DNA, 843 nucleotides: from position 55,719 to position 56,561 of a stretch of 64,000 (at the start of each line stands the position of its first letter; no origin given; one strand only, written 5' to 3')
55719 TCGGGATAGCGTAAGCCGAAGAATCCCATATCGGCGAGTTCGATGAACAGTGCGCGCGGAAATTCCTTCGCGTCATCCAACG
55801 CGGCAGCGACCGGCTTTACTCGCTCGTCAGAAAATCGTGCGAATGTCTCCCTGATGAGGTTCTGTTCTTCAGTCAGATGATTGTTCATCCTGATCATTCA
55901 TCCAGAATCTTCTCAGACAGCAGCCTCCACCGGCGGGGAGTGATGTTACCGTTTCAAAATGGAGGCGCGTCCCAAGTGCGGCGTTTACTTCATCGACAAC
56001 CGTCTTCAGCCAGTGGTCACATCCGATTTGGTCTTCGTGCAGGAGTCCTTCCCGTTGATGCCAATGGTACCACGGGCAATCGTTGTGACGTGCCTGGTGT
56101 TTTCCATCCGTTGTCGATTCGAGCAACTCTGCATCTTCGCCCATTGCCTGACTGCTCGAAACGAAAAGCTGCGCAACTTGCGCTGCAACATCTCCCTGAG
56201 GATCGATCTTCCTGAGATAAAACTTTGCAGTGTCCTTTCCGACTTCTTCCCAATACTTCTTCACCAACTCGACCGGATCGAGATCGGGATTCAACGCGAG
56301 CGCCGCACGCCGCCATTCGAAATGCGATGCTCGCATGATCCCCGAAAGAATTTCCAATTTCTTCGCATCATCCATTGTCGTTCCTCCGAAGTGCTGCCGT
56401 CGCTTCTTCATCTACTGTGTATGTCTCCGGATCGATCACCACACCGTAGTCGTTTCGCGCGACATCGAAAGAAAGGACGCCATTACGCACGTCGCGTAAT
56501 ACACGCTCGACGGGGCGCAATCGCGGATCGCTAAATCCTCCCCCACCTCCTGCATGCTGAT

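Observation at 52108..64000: Nine-gene tightly coupled operon: TrpB2 - IorA - IorB - hydantoinase A/B - Cys/His protein - ACAD-fold - HMGCS-like::DUF35 - thiolase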

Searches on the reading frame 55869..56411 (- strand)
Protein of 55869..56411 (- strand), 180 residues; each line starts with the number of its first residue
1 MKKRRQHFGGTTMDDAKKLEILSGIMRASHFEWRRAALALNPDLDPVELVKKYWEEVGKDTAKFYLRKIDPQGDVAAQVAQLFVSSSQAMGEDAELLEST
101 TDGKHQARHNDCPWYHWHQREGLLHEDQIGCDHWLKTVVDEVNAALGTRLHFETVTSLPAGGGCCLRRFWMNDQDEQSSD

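Call 5: search_protein_families(library=pfam, proteins=[window:55869-56411:-])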
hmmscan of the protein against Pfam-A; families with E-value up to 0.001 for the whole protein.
window:55869-56411:- (180 aa): 1 family
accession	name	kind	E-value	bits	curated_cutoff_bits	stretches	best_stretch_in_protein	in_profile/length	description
PF14196.11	ATC_hydrolase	-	2e-05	25.9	28.1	1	46-169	25-145/145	L-2-amino-thiazoline-4-carboxylic acid hydrolase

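Call 6: search_protein_families(library=ncbifam, proteins=[window:55869-56411:-])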
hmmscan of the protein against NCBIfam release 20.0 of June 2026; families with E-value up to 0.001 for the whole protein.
window:55869-56411:- (180 aa): 0 families

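Call 9: find_homologous_proteins(query=window:55869-56375:-)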
Query window:55869-56375:- (168 aa): 92 proteins with E <= 0.001 among 162 candidates.
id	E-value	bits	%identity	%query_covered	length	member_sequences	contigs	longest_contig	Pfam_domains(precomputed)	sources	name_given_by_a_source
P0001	1.6e-112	391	100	100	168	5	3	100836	PF14196.12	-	-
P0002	1.7e-83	297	78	94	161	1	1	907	PF14196.12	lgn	-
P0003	1.8e-82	293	77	94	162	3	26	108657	PF14196.12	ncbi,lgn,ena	-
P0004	1.3e-81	290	74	98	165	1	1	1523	-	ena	-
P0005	1.5e-81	290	78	94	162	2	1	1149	PF14196.12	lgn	-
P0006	2.7e-80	286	72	99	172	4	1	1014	PF14196.12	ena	-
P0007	7.0e-77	275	72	95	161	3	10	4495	PF14196.12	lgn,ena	-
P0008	1.8e-76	274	73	96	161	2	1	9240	PF14196.12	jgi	jgi:hypothetical protein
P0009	1.8e-75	270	70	95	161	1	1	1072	PF14196.12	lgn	-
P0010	9.4e-75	268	72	94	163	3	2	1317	-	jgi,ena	-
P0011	1.3e-74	268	72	94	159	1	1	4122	-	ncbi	-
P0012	4.4e-74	266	73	94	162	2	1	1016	PF14196.12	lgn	-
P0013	4.6e-74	266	71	94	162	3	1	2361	PF14196.12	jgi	-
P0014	1.0e-73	265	72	94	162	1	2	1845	-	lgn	-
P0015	1.9e-73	264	68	95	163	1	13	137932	-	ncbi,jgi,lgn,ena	-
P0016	2.8e-73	263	72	94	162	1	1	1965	PF14196.12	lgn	-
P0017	3.1e-73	263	70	93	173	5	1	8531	PF14196.12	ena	-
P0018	3.4e-73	263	71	94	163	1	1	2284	PF14196.12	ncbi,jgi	jgi:hypothetical protein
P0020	4.7e-72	259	69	96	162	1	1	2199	PF14196.12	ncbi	-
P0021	8.4e-72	259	68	94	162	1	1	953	PF14196.12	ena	-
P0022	1.1e-71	258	68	94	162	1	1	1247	PF14196.12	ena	-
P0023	1.1e-71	258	66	97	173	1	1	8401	PF14196.12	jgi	jgi:hypothetical protein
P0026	6.6e-71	256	68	94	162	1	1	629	PF14196.12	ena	-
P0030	3.7e-70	253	68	94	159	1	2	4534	PF14196.12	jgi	jgi:hypothetical protein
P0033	6.2e-70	252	68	94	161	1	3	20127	PF14196.12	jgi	-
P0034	6.6e-70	252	68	94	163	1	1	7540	PF14196.12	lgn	-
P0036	1.2e-69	252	68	96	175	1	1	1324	PF14196.12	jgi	jgi:hypothetical protein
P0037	1.7e-69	251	69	94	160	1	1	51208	PF14196.12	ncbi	-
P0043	3.9e-69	250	66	94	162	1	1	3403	PF14196.12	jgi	jgi:hypothetical protein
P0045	9.6e-69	249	63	98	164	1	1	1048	PF14196.12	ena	-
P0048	1.2e-68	248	65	94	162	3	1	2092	PF14196.12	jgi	-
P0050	1.3e-68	248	65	94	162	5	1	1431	PF14196.12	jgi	jgi:hypothetical protein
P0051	2.4e-68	247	66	95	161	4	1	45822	-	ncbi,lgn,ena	-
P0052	2.8e-68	247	67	94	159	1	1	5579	PF14196.12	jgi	jgi:hypothetical protein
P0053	3.2e-68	247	65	96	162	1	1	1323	PF14196.12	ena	-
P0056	5.0e-68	246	66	94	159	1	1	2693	PF14196.12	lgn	-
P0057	8.8e-68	245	66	94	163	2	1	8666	PF14196.12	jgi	jgi:hypothetical protein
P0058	9.0e-68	245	66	94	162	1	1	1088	PF14196.12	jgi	jgi:hypothetical protein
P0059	1.9e-67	244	68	94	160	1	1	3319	PF14196.12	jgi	-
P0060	2.4e-67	244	68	94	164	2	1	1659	PF14196.12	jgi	jgi:hypothetical protein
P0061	3.9e-67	243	65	94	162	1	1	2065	PF14196.12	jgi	jgi:hypothetical protein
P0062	5.6e-67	243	65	94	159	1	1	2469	PF14196.12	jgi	jgi:hypothetical protein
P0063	9.2e-67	242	64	94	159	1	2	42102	PF14196.12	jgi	-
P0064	9.7e-67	242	64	96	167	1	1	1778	PF14196.12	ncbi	-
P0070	3.0e-64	234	62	96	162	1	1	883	PF14196.12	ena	-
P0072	2.3e-63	231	62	95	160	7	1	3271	PF14196.12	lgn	-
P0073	9.5e-63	229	61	97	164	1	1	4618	PF14196.12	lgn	-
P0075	8.7e-62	226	62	96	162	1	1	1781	PF14196.12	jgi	jgi:hypothetical protein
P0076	1.3e-61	225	62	93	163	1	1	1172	PF14196.12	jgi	jgi:hypothetical protein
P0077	1.5e-60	222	60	95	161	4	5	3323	PF14196.12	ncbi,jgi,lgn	jgi:hypothetical protein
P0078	6.0e-60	220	59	96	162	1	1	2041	PF14196.12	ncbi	-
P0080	3.8e-58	214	60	94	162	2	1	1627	PF14196.12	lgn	-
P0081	6.8e-57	210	60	92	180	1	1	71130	PF14196.12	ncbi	-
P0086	6.7e-48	181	52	94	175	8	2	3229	PF14196.12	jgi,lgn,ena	-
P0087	6.8e-48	181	53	95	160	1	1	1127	PF14196.12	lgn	-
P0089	1.4e-44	170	49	95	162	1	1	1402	PF14196.12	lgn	-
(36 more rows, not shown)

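Call 10: find_encoding_contigs(protein=P0001, flank=10000, max_places=4)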
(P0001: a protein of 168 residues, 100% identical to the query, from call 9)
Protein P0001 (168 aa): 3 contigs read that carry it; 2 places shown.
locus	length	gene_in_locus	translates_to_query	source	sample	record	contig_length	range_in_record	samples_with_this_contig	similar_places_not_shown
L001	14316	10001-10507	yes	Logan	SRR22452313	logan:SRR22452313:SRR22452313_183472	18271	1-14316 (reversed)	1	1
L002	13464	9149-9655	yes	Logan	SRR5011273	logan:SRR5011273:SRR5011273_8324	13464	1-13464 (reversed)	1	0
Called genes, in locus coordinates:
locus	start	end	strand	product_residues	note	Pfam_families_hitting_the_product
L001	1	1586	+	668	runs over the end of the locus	PF00211:Guanylate_cyc, PF13176:TPR_7 (faint), PF13424:TPR_12 (faint), PF07719:TPR_2 (faint), PF12895:ANAPC3 (faint), PF13414:TPR_11 (faint), PF00515:TPR_1 (weak), PF25063:ARM_TT21_C (weak), +8 more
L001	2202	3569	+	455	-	PF00291:PALP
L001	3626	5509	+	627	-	PF01855:POR_N, PF02775:TPP_enzyme_C, PF00037:Fer4 (faint)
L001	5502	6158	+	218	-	PF01558:POR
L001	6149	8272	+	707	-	PF05378:Hydant_A_N, PF01968:Hydantoinase_A, PF19278:Hydant_A_C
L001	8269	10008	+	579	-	PF02538:Hydantoinase_B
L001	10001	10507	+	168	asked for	PF14196:ATC_hydrolase (weak)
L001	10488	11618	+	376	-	PF02771:Acyl-CoA_dh_N, PF02770:Acyl-CoA_dh_M, PF00441:Acyl-CoA_dh_1, PF08028:Acyl-CoA_dh_2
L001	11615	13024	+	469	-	PF08545:ACP_syn_III (faint), PF12172:zf-ChsH2 (faint), PF01796:OB_ChsH2_C (weak)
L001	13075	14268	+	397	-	PF00108:Thiolase_N, PF02803:Thiolase_C, PF22691:Thiolase_C_1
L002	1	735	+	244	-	?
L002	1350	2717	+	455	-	PF00291:PALP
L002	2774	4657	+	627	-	PF01855:POR_N, PF02775:TPP_enzyme_C, PF00037:Fer4 (faint)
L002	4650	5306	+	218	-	PF01558:POR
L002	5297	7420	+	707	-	PF05378:Hydant_A_N, PF01968:Hydantoinase_A, PF19278:Hydant_A_C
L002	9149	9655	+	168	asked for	PF14196:ATC_hydrolase (weak)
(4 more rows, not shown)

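Call 12: find_related_loci(query=A1, collection=genome_contigs, flank=10000)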
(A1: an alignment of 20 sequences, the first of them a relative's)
Query A1 (168 aa) in genome_contigs; peptide patterns used: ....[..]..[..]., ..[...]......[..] (x = any residue, [..] = any of these).
195 stretches matched a pattern; 146 encode a relative of the query (tblastn E <= 1e-3); the best 80 are kept; 80 distinct loci.
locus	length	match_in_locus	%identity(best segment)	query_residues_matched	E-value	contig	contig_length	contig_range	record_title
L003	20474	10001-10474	77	1-158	1e-85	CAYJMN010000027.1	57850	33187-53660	MAG TPA_asm: uncultured Chromatiales bacterium isolate ERP124720_co1_202 genome assembly, contig: NODE_752_length_57850_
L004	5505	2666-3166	71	1-167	3e-83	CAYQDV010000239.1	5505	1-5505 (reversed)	MAG TPA_asm: uncultured Planctomycetaceae bacterium isolate binchicken_co275_505 genome assembly, contig: NODE_27496_len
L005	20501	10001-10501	71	1-167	5e-82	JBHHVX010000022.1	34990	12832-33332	MAG: Phycisphaerae bacterium isolate S.4.sp1_bin.18 NODE_306_length_34990_cov_16.022613, whole genome shotgun sequence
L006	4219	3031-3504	73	1-158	6e-81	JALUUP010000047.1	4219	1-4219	MAG: Bacteroidetes bacterium isolate 128-326_metabat1_scaf2bin.027 128-326_scaffold_12844_c1, whole genome shotgun seque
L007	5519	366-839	72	1-158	2e-78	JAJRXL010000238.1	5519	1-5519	MAG: Bacteroidetes bacterium isolate Dive96_bin3.154 k141_1799939, whole genome shotgun sequence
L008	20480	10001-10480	68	1-160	7e-77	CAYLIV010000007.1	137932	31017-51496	MAG TPA_asm: uncultured Fibrobacteraceae bacterium isolate binchicken_co142_303 genome assembly, contig: NODE_158_length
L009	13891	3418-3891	67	1-158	2e-73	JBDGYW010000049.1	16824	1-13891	MAG: Gemmatimonadota bacterium isolate M3-38_Bin_161 M3-38_Bin_161_scaffold_15404, whole genome shotgun sequence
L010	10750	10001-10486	65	1-162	9e-73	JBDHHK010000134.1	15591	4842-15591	MAG: Gemmatimonadota bacterium isolate M8-62_Bin_191 M8-62_Bin_191_scaffold_22341, whole genome shotgun sequence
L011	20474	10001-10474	69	1-158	1e-72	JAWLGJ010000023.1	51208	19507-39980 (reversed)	MAG: Magnetospirillaceae bacterium isolate 30dZY2.bin.101 NODE_994_length_51208_cov_4.814397, whole genome shotgun seque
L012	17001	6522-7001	66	1-160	3e-72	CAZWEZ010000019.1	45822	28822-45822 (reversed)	MAG TPA_asm: uncultured Thalassospiraceae bacterium isolate binchicken_co85_32 genome assembly, contig: NODE_480_length_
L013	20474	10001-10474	67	1-158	5e-72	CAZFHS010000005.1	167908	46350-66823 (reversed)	MAG TPA_asm: uncultured Gemmatimonadaceae bacterium isolate binchicken_co97_465 genome assembly, contig: NODE_144_length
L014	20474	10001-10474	64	1-158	6e-71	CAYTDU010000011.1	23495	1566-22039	MAG TPA_asm: uncultured Gemmatimonadaceae bacterium isolate binchicken_co334_134 genome assembly, contig: NODE_3589_leng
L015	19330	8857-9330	64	1-158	1e-69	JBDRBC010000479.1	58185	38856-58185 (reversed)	MAG: bacterium isolate MEGAHIT-group-1.1038 k141_6781848, whole genome shotgun sequence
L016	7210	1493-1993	61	1-158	1e-67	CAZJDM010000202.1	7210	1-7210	MAG TPA_asm: uncultured bacterium isolate SRP200020_co2_210 genome assembly, contig: NODE_11884_length_7210_cov_6.321034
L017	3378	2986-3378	73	1-131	1e-64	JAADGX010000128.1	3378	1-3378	MAG: Chlorobiota bacterium isolate M_MetaBat.140 contig-127_46972, whole genome shotgun sequence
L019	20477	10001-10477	58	1-159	4e-62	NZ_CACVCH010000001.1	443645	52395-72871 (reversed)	Magnetospirillum sp. SS-4, whole genome shotgun sequence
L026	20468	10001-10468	52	5-160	3e-53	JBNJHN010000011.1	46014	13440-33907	MAG: Bacillota bacterium isolate Y22_0dBSd3.bin.6 NODE_481_length_46014_cov_16.560797, whole genome shotgun sequence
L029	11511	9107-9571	53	5-159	5e-53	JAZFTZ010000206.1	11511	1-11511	MAG: Thermodesulfobacteriota bacterium isolate BS2bin.46 BS2bin.46_206, whole genome shotgun sequence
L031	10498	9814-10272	53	5-158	4e-52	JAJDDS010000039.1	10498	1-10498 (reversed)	MAG: Phycisphaerae bacterium isolate OFTM321 OFTM321_38, whole genome shotgun sequence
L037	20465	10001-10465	52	5-160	1e-51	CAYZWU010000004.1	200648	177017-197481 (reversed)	MAG TPA_asm: uncultured Phycisphaerales bacterium isolate binchicken_co147_420 genome assembly, contig: NODE_65_length_2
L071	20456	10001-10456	48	5-157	3e-48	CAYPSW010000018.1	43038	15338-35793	MAG TPA_asm: uncultured Chitinophagales bacterium isolate binchicken_co275_84 genome assembly, contig: NODE_847_length_4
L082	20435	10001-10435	50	8-158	9e-47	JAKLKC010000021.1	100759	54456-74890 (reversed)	MAG: Myxococcota bacterium isolate MAG.506 MAG.506-NODE_21_length_100759_cov_7.482370, whole genome shotgun sequence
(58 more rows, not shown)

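Call 15: find_encoding_contigs(protein=P0003, flank=10000, max_places=1)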
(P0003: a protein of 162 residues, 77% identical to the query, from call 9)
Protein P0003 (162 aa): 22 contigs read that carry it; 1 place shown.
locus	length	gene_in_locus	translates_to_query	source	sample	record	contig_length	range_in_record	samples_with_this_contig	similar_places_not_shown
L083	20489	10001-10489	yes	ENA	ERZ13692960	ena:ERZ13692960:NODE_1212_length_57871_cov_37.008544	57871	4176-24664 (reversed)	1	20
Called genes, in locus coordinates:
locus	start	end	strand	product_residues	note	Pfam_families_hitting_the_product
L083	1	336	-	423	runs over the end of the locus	PF00108:Thiolase_N, PF02803:Thiolase_C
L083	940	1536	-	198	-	PF12804:NTP_transf_3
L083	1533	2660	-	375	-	PF02625:XdhC_CoxI, PF13478:XdhC_C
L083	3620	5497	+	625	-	PF01855:POR_N, PF02775:TPP_enzyme_C, PF00037:Fer4 (faint)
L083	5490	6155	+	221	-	PF01558:POR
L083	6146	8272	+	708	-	PF05378:Hydant_A_N, PF01968:Hydantoinase_A, PF19278:Hydant_A_C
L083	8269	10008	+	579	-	PF02538:Hydantoinase_B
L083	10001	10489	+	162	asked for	PF14196:ATC_hydrolase (weak)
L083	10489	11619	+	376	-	PF02771:Acyl-CoA_dh_N, PF02770:Acyl-CoA_dh_M, PF00441:Acyl-CoA_dh_1, PF08028:Acyl-CoA_dh_2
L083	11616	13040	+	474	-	PF08545:ACP_syn_III (faint), PF01796:OB_ChsH2_C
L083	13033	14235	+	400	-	PF00108:Thiolase_N, PF22691:Thiolase_C_1, PF02803:Thiolase_C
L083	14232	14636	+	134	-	PF02310:B12-binding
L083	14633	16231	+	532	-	PF01642:MM_CoA_mutase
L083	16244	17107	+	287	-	PF00941:FAD_binding_5, PF03450:CO_deh_flav_C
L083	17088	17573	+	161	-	PF00111:Fer2 (faint), PF01799:Fer2_2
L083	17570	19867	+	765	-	PF01315:Ald_Xan_dh_C, PF02738:MoCoBD_1, PF20256:MoCoBD_2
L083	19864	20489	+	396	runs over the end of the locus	PF02515:CoA_transf_3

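Call 16: find_encoding_contigs(protein=P0015, flank=10000, max_places=1)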
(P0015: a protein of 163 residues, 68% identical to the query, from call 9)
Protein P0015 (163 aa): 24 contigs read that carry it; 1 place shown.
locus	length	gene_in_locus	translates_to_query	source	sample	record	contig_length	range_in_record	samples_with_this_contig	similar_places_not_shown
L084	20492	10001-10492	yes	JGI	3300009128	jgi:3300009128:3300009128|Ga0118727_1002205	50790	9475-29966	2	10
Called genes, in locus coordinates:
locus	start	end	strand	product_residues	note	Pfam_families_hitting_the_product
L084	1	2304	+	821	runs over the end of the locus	PF00070:Pyr_redox (faint), PF00890:FAD_binding_2 (faint), PF01266:DAO, PF07992:Pyr_redox_2 (faint), PF16350:FAO_M, PF01571:GCV_T, PF04268:SoxG (weak), PF08669:GCV_T_C, +1 more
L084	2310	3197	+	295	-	PF00149:Metallophos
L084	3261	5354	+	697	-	PF01855:POR_N, PF02775:TPP_enzyme_C, PF00037:Fer4 (faint)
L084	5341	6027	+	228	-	PF01558:POR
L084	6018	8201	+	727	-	PF05378:Hydant_A_N, PF01968:Hydantoinase_A, PF19278:Hydant_A_C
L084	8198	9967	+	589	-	PF02538:Hydantoinase_B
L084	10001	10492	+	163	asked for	-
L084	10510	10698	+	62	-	-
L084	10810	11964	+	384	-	PF02771:Acyl-CoA_dh_N, PF02770:Acyl-CoA_dh_M, PF00441:Acyl-CoA_dh_1, PF08028:Acyl-CoA_dh_2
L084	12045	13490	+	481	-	PF08545:ACP_syn_III (weak), PF08541:ACP_syn_III_C, PF01796:OB_ChsH2_C (weak)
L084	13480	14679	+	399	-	PF00108:Thiolase_N, PF02803:Thiolase_C, PF22691:Thiolase_C_1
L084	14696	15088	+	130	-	PF02310:B12-binding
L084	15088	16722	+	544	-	PF01642:MM_CoA_mutase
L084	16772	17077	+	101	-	-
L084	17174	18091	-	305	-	-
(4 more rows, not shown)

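Call 30: find_encoding_contigs(protein=P0037, flank=10000, max_places=1)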
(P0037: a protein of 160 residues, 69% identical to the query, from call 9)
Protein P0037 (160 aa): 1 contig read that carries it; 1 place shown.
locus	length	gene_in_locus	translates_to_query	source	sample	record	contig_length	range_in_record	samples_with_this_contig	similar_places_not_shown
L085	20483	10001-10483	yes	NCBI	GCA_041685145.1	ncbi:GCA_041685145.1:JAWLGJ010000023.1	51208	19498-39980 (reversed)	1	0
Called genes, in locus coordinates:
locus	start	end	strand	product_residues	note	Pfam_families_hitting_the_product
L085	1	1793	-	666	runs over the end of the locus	-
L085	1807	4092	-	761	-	-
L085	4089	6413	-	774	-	-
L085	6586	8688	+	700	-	PF08448:PAS_4, PF13188:PAS_8 (weak), PF12860:PAS_7 (weak), PF00512:HisKA, PF13581:HATPase_c_2 (weak), PF02518:HATPase_c, PF00072:Response_reg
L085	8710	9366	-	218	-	PF00072:Response_reg, PF00196:GerE, PF08281:Sigma70_r4_2, PF13412:HTH_24 (faint)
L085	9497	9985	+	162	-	PF12802:MarR_2, PF01047:MarR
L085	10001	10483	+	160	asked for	PF14196:ATC_hydrolase (weak)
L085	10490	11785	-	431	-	PF06808:DctM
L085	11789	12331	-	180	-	PF04290:DctQ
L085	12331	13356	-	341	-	PF03480:DctP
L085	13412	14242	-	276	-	PF00106:adh_short, PF08659:KR, PF13561:adh_short_C2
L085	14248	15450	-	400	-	PF02515:CoA_transf_3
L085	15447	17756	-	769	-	PF01315:Ald_Xan_dh_C, PF02738:MoCoBD_1, PF20256:MoCoBD_2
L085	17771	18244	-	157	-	PF00111:Fer2, PF13085:Fer2_3 (weak), PF01799:Fer2_2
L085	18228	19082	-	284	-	PF00941:FAD_binding_5, PF03450:CO_deh_flav_C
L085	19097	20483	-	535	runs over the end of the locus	PF01642:MM_CoA_mutase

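Call 31: find_encoding_contigs(protein=P0051, flank=10000, max_places=1)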
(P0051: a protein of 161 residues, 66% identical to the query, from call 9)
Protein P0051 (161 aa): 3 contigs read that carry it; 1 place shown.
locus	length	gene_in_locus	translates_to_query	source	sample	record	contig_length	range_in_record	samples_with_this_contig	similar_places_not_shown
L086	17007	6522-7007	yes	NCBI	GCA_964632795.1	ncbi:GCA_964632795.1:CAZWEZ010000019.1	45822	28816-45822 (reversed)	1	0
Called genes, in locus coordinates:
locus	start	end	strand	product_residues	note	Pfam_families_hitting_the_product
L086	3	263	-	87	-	?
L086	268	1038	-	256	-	PF00378:ECH_1, PF16113:ECH_2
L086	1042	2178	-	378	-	PF00378:ECH_1, PF16113:ECH_2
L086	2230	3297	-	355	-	PF08240:ADH_N, PF00107:ADH_zinc_N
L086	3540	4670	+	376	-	PF00072:Response_reg, PF01966:HD, PF13487:HD_5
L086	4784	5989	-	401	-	PF00108:Thiolase_N, PF02803:Thiolase_C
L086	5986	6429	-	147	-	PF03061:4HBT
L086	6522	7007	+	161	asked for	-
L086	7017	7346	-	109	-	PF01329:Pterin_4a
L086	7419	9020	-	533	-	PF02776:TPP_enzyme_N, PF00205:TPP_enzyme_M, PF02775:TPP_enzyme_C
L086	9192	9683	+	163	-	PF00011:HSP20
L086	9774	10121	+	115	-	PF04430:DUF498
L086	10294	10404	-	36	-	-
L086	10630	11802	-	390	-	PF12679:ABC2_membrane_2, PF12698:ABC2_membrane_3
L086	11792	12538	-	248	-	PF00005:ABC_tran, PF13304:AAA_21 (faint)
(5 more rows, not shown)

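Call 43: predict_structure(alignment_id=A1)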
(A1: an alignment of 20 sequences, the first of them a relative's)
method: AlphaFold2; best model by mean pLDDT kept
length: 168 residues; sequences in the alignment: 20
mean_pLDDT: 94.6   pTM: 0.88
mean pLDDT of the five models: 94.6, 94.2, 94.0, 93.7, 93.4
residues with pLDDT >= 90: 158; 70-90: 3; 50-70: 1; < 50: 6
segments of 3 or more residues with pLDDT < 50: 163-168
pLDDT, mean of each block of 10 residues (from residue 1): 92 96 98 98 98 98 98 95 97 96 96 97 99 98 97 97 49
secondary structure, 60 per line:
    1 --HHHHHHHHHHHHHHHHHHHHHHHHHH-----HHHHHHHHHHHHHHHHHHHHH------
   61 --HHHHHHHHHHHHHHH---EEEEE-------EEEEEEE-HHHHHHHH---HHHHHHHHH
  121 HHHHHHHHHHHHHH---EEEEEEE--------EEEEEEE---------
elements in order: H3-28 H34-54 H63-77 E81-85 E93-99 H101-108 H112-134 E138-144 E153-159
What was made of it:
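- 55869..56375 (-): Small 168-aa protein with invariant His97, Cys100, Cys119 and Cys153. It has a V4R/Bet3/H-NOX-like fold and scores just below the Pfam ATC_hydrolase threshold. It is a hallmark of these clusters; its function is not established. The AlphaFold2 model has pLDDT 94.6 (call 43).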
